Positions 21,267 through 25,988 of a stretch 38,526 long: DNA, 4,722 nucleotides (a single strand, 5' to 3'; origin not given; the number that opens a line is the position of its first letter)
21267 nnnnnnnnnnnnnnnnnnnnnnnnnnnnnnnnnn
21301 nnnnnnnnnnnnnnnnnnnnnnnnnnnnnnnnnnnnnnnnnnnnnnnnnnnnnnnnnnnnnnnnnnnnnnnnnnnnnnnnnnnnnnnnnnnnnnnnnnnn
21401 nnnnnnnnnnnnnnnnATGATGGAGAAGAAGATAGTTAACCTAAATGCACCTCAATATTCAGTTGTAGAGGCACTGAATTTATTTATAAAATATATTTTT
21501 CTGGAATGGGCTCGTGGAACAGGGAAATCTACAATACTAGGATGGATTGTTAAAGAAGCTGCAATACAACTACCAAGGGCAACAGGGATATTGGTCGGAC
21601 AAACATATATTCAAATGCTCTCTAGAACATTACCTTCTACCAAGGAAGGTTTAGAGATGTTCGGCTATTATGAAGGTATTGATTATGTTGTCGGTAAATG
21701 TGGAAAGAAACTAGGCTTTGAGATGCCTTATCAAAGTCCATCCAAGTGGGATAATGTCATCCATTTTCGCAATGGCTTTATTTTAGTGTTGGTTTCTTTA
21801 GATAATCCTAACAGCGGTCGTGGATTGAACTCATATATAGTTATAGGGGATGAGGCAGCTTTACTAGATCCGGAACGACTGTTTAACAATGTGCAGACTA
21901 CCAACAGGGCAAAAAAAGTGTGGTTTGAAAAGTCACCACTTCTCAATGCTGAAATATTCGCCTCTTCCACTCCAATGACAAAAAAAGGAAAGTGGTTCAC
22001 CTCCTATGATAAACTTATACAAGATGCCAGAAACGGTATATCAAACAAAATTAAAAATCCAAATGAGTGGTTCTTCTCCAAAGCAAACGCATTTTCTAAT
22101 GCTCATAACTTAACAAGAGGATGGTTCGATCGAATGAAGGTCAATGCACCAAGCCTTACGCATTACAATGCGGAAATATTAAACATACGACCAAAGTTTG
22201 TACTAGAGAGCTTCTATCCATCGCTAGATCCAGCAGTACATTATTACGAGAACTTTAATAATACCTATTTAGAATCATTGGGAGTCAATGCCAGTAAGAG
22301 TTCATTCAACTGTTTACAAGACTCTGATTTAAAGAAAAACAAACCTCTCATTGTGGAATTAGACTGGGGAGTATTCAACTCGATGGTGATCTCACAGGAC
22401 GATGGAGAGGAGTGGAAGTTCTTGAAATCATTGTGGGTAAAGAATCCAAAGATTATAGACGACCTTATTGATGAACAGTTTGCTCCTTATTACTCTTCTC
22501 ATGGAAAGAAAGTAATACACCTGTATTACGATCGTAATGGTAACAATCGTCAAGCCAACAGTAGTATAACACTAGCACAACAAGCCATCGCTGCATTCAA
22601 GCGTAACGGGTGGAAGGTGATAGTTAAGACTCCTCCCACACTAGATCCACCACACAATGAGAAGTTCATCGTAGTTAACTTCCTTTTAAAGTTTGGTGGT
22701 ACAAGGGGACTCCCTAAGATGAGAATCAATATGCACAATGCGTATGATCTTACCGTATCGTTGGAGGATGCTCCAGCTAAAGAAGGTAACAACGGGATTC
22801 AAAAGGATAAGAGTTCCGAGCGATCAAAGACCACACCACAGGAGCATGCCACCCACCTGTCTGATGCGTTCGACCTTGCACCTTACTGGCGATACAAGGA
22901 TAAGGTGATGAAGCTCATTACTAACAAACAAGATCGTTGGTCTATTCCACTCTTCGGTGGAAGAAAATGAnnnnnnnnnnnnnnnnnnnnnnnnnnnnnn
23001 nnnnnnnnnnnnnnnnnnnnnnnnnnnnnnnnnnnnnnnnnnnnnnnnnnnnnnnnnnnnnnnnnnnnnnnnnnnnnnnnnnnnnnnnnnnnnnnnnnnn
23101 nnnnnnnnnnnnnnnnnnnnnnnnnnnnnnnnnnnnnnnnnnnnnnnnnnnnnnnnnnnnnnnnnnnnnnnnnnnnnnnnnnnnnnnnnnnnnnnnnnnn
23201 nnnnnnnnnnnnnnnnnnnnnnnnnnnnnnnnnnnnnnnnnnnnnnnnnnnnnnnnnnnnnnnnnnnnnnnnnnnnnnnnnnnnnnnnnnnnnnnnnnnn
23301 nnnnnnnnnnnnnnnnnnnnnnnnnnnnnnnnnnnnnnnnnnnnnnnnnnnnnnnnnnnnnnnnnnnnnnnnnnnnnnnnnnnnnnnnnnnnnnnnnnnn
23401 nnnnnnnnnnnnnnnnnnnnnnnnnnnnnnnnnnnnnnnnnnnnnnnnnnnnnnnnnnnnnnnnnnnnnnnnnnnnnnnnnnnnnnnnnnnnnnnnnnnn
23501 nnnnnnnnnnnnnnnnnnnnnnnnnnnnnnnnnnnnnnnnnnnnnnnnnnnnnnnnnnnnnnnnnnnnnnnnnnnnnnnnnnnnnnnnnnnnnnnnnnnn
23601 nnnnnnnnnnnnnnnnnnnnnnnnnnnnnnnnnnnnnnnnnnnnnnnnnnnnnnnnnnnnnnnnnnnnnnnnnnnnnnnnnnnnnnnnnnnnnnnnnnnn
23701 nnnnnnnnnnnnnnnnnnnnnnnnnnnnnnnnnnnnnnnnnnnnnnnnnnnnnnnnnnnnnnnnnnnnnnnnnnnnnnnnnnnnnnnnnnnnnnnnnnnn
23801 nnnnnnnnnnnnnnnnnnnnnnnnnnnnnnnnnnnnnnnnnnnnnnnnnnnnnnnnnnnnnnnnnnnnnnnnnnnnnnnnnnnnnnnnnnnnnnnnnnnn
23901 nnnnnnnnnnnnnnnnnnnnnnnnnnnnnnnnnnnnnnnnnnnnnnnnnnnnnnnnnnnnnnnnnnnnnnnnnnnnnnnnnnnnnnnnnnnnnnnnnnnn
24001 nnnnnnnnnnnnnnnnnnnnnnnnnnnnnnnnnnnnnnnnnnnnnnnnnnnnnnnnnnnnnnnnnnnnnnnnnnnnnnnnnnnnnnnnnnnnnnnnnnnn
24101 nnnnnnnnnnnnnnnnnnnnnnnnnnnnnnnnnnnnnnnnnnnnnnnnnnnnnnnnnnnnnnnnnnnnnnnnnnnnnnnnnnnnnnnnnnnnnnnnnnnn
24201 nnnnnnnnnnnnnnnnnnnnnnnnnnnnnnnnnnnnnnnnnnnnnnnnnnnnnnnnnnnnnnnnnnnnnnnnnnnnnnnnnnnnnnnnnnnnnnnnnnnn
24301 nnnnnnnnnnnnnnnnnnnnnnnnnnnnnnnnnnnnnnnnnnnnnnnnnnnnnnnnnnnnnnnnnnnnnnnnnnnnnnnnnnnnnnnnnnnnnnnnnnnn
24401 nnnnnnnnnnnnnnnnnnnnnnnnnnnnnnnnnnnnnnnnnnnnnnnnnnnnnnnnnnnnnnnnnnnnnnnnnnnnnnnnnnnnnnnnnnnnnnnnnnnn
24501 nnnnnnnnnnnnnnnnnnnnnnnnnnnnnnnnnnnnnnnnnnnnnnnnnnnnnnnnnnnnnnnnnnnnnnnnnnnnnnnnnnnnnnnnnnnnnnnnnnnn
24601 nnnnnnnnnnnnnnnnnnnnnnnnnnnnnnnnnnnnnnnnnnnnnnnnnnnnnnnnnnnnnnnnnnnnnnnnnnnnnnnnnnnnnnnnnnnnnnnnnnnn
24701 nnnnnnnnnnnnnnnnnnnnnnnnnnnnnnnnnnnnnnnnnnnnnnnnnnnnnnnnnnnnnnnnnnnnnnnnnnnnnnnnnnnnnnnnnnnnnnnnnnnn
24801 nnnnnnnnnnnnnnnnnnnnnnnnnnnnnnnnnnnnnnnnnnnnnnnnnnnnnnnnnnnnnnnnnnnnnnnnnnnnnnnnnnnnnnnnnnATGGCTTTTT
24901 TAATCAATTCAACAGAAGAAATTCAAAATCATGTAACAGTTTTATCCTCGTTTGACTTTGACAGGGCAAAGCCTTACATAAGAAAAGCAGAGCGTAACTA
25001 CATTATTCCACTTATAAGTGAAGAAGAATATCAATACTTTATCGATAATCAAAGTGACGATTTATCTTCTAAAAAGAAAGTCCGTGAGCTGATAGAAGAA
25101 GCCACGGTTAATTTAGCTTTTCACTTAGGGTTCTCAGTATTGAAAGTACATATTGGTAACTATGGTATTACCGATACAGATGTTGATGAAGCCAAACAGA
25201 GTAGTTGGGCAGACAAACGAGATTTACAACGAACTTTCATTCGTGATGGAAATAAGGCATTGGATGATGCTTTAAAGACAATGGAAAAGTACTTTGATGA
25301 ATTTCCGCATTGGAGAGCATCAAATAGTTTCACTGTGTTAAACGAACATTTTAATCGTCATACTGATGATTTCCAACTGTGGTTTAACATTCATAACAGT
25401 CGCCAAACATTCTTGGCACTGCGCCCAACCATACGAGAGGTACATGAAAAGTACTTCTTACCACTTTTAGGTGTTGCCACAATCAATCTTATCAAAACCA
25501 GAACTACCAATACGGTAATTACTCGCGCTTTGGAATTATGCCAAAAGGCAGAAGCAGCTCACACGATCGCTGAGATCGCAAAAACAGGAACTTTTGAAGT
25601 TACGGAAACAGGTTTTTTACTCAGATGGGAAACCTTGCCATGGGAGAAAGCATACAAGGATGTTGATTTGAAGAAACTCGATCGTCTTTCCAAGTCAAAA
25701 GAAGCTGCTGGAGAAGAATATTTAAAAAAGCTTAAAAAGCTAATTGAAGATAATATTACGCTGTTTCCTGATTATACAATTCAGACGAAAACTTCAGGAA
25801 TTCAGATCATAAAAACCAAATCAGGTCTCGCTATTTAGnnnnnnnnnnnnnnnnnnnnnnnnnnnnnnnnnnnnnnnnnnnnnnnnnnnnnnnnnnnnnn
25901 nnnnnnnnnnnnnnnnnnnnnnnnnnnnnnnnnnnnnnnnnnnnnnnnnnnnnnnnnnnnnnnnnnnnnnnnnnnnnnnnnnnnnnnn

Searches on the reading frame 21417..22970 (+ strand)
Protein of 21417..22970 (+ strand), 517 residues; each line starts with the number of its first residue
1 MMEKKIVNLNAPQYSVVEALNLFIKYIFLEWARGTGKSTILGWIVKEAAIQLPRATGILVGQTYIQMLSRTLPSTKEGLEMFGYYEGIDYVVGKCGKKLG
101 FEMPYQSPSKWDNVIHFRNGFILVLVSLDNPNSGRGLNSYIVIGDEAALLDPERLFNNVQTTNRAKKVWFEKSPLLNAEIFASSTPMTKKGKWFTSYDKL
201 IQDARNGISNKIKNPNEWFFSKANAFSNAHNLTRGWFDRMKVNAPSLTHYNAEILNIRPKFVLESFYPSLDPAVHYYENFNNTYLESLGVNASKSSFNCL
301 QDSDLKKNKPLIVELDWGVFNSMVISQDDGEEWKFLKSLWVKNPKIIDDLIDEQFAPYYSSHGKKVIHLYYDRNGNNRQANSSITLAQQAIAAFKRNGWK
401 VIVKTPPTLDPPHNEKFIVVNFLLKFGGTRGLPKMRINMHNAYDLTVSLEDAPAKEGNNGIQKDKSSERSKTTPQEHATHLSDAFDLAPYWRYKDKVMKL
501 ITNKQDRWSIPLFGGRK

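Call 8: search_protein_families(library=phrogs, proteins=[window:21417-22970:+])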
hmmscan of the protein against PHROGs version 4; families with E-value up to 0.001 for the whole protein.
window:21417-22970:+ (517 aa): 1 family
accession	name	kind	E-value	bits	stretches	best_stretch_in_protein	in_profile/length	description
phrog_2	-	head and packaging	1.4e-17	64.8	1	6-497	263-600/807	terminase large subunit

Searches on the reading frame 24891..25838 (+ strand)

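Call 8: search_protein_families(library=phrogs, proteins=[window:24891-25838:+])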
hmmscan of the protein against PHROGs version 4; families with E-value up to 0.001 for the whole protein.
window:24891-25838:+ (315 aa): 1 family
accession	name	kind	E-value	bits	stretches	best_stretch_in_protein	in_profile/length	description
phrog_27760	-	unknown function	1.1e-09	39.1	1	113-209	120-214/320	-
